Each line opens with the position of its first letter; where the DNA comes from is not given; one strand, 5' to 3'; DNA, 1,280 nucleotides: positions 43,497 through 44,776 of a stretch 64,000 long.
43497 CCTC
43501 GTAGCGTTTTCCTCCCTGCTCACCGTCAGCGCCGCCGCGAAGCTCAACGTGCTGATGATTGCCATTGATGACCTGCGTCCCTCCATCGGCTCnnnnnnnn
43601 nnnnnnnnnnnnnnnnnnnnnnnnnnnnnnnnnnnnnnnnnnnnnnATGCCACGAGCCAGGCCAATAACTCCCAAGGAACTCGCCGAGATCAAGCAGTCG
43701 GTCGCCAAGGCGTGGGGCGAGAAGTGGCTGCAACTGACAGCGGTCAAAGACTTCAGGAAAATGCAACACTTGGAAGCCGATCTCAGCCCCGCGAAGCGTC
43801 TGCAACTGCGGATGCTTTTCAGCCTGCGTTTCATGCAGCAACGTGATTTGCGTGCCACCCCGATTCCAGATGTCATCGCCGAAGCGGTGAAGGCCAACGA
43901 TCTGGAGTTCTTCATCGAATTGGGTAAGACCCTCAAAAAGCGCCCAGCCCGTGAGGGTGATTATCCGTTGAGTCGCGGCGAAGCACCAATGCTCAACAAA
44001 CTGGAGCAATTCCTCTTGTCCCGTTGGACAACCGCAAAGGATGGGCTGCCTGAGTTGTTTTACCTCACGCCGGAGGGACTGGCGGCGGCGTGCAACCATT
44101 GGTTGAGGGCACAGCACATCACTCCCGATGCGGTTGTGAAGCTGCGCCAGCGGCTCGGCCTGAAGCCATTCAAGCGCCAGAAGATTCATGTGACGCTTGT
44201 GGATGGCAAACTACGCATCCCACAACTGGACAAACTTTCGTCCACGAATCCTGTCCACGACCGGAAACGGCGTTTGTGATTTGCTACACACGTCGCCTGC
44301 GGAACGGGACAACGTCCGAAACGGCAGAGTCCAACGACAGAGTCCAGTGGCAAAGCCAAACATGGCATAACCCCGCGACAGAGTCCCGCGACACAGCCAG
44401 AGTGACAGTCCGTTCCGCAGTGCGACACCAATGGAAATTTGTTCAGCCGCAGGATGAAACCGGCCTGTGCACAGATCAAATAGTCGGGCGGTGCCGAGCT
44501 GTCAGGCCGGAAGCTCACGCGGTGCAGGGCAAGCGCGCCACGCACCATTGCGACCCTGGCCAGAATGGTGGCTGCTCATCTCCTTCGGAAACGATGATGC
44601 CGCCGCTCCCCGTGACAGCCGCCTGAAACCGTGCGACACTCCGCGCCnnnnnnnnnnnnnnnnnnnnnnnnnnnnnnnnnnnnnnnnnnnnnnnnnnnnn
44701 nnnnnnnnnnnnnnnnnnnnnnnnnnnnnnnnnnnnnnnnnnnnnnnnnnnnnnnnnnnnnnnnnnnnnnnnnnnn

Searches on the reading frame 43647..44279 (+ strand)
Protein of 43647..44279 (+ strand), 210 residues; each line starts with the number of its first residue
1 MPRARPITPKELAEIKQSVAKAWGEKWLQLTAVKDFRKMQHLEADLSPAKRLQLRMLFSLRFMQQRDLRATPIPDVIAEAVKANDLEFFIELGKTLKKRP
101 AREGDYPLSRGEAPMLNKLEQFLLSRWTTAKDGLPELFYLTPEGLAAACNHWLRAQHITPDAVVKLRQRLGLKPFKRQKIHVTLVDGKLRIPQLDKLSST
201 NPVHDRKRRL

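Call 121: search_protein_families(library=pfam, proteins=[window:43647-44279:+], max_evalue=0.1)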
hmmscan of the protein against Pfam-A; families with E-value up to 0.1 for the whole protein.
window:43647-44279:+ (210 aa): 2 families
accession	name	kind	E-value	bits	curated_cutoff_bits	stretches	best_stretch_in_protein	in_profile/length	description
PF21518.3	Sas-5-like_implico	-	0.043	13.9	27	0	157-184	14-41/44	Spindle assembly abnormal protein 5, implico domain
PF08604.15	Nup153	-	0.055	12.7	25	0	144-208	155-216/510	Nucleoporin Nup153-like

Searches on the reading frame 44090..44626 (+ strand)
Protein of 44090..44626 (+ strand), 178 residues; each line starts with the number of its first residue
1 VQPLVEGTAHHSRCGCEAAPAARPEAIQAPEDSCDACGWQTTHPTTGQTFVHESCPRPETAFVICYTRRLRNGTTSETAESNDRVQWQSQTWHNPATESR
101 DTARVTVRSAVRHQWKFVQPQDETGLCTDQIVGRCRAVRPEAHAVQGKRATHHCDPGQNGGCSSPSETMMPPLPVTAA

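Call 121: search_protein_families(library=pfam, proteins=[window:44090-44626:+], max_evalue=0.1)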
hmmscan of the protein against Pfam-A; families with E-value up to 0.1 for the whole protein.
window:44090-44626:+ (178 aa): 0 families
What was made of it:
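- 44221..44258 (+): Outlying variant site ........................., beyond the ssp genes. The neighbouring ORFs have no family hits (call 121).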
